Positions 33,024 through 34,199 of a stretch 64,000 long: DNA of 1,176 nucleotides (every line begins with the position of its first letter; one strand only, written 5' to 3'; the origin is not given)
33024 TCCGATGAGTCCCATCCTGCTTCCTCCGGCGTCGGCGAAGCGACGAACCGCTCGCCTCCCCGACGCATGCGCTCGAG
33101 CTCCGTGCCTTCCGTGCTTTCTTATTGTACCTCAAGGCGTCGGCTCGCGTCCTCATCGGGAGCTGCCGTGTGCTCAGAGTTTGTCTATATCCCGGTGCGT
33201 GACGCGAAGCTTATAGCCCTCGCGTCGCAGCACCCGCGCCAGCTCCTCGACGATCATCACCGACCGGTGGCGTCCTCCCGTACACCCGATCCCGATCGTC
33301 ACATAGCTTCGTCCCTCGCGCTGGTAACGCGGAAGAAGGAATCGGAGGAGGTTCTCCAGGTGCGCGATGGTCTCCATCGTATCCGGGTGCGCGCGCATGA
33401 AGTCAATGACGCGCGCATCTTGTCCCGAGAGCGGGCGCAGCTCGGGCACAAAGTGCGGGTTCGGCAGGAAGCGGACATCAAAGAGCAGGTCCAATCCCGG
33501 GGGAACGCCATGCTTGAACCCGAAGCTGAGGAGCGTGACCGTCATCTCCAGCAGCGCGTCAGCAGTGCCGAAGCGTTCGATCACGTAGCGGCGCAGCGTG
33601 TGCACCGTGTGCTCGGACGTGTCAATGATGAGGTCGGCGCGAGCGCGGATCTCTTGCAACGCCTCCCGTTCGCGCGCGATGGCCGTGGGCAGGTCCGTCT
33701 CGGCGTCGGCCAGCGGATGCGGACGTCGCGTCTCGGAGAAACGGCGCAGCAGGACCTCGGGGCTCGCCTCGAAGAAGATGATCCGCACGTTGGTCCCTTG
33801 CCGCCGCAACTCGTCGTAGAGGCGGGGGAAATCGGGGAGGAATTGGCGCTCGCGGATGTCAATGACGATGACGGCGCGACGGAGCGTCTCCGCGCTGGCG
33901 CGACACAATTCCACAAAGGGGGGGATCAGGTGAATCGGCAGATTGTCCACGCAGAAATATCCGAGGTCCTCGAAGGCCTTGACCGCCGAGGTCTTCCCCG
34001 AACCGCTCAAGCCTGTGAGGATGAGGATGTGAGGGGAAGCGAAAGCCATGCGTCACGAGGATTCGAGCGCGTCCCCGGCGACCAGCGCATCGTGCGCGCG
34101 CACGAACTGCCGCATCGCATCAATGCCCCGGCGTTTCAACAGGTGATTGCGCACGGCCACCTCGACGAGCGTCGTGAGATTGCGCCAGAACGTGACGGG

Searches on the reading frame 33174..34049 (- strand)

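Call 87: search_protein_families(library=pfam, proteins=[window:33174-34049:-], max_evalue=0.00001)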
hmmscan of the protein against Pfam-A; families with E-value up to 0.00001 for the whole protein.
window:33174-34049:- (291 aa): 2 families
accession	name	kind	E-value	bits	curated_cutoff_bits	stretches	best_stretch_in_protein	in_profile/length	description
PF03668.21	RapZ-like_N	-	2.6e-48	164.2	25.4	1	8-162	3-156/158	RapZ-like N-terminal domain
PF22740.1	PapZ_C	-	2.3e-47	160.6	27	1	169-289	1-121/121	RapZ C-terminal domain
